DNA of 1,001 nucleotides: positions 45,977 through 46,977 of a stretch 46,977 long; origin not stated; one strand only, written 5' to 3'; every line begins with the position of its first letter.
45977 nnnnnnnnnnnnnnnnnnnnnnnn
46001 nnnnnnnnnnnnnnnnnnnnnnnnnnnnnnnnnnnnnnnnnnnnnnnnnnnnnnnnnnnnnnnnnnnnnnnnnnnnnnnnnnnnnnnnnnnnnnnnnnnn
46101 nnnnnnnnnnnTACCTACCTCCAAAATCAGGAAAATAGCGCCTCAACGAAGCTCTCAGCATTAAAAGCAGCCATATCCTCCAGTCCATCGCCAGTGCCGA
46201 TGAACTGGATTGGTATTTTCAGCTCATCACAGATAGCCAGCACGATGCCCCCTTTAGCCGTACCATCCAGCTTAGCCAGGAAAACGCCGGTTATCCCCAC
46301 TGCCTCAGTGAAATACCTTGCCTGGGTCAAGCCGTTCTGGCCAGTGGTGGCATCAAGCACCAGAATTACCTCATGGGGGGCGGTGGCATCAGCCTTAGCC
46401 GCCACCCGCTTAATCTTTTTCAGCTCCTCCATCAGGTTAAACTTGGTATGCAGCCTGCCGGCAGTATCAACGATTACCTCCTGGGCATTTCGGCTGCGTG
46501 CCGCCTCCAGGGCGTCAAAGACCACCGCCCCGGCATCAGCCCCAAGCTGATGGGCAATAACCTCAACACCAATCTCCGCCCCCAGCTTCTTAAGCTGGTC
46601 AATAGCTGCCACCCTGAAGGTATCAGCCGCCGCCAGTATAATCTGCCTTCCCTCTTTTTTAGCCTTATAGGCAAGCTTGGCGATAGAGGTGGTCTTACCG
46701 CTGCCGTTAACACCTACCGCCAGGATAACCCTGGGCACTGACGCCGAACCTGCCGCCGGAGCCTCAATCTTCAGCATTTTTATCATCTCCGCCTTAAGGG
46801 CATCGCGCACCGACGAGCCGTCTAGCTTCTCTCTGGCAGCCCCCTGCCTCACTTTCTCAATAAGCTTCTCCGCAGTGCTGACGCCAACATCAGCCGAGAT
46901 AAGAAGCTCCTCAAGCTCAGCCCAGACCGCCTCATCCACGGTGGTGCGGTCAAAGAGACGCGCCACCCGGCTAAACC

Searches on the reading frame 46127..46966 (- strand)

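Call 76: search_protein_families(library=pfam, proteins=[window:46127-46966:-], max_evalue=0.00001)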
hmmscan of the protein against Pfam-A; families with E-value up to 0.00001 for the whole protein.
window:46127-46966:- (279 aa): 4 families
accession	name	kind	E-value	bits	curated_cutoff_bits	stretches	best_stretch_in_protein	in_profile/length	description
PF00448.28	SRP54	-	2.4e-72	243.1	22.7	1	78-278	1-195/196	SRP54-type protein, GTPase domain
PF02881.24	SRP54_N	-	2e-13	50.8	22.4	1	4-61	12-75/75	SRP54-type protein, helical bundle domain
PF13604.12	AAA_30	-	4.9e-07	30.1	27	1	78-175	18-103/191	AAA domain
PF13401.12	AAA_22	-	1.9e-06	28.7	27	1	79-202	6-120/130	AAA domain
